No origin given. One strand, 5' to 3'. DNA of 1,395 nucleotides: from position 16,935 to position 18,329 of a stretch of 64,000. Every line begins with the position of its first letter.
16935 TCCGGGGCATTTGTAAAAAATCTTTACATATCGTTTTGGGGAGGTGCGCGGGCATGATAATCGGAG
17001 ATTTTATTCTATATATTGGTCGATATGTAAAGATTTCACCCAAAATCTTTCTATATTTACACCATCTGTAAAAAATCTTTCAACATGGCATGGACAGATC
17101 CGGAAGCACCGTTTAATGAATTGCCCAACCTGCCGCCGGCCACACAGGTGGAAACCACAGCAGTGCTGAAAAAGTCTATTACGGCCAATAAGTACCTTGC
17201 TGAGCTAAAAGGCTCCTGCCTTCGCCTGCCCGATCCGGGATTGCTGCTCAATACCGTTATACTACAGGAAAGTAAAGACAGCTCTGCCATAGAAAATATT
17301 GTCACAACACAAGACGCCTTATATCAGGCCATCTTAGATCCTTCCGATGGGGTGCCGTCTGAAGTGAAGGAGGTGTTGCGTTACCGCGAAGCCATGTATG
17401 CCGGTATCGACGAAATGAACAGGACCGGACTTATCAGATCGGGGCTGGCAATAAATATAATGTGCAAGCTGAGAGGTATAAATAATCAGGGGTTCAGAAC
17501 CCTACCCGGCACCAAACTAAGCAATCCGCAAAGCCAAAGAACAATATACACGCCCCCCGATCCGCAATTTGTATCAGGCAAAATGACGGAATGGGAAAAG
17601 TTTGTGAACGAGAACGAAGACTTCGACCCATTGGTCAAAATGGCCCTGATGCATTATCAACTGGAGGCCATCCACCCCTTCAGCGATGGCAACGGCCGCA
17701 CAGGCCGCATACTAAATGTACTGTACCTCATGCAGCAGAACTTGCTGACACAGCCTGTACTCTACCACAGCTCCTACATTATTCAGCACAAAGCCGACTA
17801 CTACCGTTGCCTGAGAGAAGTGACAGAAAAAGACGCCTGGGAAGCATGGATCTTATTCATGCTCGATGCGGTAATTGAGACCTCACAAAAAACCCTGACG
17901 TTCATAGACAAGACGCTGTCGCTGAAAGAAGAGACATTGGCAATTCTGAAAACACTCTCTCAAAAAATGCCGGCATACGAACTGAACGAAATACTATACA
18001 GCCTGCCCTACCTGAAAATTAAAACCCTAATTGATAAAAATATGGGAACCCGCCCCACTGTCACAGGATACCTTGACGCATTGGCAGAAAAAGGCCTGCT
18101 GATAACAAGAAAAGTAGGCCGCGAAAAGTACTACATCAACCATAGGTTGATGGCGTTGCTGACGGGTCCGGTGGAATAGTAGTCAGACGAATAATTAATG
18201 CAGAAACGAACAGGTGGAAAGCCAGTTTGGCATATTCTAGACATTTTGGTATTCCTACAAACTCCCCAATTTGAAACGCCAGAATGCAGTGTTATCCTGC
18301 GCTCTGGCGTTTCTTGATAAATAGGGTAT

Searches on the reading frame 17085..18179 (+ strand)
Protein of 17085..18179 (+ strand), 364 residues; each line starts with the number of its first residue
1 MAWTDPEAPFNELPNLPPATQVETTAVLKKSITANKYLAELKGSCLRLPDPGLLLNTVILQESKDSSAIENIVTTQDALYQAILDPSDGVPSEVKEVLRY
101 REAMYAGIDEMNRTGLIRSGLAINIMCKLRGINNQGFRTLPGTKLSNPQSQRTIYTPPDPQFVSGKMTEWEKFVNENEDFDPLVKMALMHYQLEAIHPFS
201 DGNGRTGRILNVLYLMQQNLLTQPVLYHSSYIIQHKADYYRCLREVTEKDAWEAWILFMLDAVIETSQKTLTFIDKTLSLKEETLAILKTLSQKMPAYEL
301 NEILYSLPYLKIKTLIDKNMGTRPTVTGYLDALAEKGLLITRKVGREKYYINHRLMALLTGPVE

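Call 43: search_protein_families(library=pfam, proteins=[window:17085-18179:+], max_evalue=0.01)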
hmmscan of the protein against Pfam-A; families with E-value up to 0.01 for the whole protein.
window:17085-18179:+ (364 aa): 3 families
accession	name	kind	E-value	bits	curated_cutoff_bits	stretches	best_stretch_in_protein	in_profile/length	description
PF13784.11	Fic_N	-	3.8e-24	85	26.7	1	28-109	1-82/82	Fic/DOC family N-terminal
PF02661.23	Fic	-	4.9e-18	66.2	24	1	147-215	25-93/93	Fic/DOC family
PF21248.3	SoFic-like_C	-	1.9e-15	57.3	27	1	280-355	1-76/76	Protein adenylyltransferase SoFic-like, C-terminal domain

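Call 71: search_protein_families(library=padloc, proteins=[window:17085-18179:+], max_evalue=0.001)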
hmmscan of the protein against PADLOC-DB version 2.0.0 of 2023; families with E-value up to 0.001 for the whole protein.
window:17085-18179:+ (364 aa): 9 families
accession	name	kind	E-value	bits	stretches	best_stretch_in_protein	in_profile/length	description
PDLC03963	SoFic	-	3.2e-107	357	1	13-360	9-359/361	-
PDLC04966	PDC-S24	-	1.4e-15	55.2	1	149-248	269-370/497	-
PDLC04836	PDC-S04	-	3.1e-13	47.5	1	160-251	133-217/244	-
PDLC04840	PDC-S04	-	3.1e-12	44.7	1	94-226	51-183/227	-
PDLC04839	PDC-S04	-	3e-09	34.8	1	183-251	127-191/205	-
PDLC04837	PDC-S04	-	1.2e-08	32.5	1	181-249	149-211/234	-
PDLC01720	Csa3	-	6.5e-06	24.7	1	285-350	28-86/118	Csa3_1_CAS-I-II-III-IV-V-VI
PDLC04838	PDC-S04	-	4.6e-05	21.3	1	181-214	128-161/209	-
PDLC04963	PDC-S23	-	0.00093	16.7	0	185-223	231-269/312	-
